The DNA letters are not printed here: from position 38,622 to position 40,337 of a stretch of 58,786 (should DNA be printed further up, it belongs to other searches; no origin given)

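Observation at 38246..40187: Overlapping two-gene module: ABC/SMC-type AAA ATPase plus a 180-aa partner with no recognisable effector domain. Candidate uncharacterised defence/abortive-infection system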

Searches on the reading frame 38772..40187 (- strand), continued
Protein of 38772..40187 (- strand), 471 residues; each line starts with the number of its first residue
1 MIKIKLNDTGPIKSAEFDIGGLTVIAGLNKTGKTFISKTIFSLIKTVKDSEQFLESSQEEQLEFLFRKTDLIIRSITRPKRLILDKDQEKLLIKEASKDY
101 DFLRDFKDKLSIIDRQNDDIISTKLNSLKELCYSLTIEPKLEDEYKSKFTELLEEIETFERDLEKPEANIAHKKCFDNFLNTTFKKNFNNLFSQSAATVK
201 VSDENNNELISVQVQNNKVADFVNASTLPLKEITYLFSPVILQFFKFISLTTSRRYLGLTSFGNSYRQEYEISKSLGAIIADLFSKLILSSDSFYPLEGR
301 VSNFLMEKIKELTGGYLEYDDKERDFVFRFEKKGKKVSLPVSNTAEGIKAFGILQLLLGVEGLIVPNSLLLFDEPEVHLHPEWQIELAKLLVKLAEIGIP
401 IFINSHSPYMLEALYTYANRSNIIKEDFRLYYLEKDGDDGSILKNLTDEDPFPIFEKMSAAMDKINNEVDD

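Call 106: search_protein_families(library=phrogs, proteins=[window:38772-40187:-, L022:5314-5958:+, L095:4813-5481:+, L019:5283-5813:+, L027:5268-5837:+], max_evalue=0.01)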
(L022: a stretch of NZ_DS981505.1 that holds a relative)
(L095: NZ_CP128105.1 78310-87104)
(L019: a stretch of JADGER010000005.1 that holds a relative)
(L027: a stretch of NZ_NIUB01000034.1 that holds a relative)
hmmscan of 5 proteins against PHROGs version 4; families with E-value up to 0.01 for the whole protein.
window:38772-40187:- (471 aa): 8 families
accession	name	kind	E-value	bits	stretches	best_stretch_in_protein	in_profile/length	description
phrog_14430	-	unknown function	5.9e-46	158.6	1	2-439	3-413/444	-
phrog_3940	-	unknown function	1.8e-11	44.6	1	365-448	252-330/537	-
phrog_21420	-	unknown function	1.3e-09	38.1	1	366-446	525-606/654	-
phrog_4747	-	unknown function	3.8e-09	37.2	1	366-416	333-384/610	-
phrog_13167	-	unknown function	6.2e-09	36.2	1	305-414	277-385/477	-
phrog_8323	-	unknown function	1.6e-08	34.5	1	368-414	323-368/623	-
phrog_9802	-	unknown function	4e-05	23.8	1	183-414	98-331/438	-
phrog_8066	-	unknown function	0.00012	22.1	1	363-412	380-430/522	-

L022:5314-5958:+ (214 aa): 0 families

L095:4813-5481:+ (222 aa): 0 families

L019:5283-5813:+ (176 aa): 0 families

L027:5268-5837:+ (189 aa): 0 families
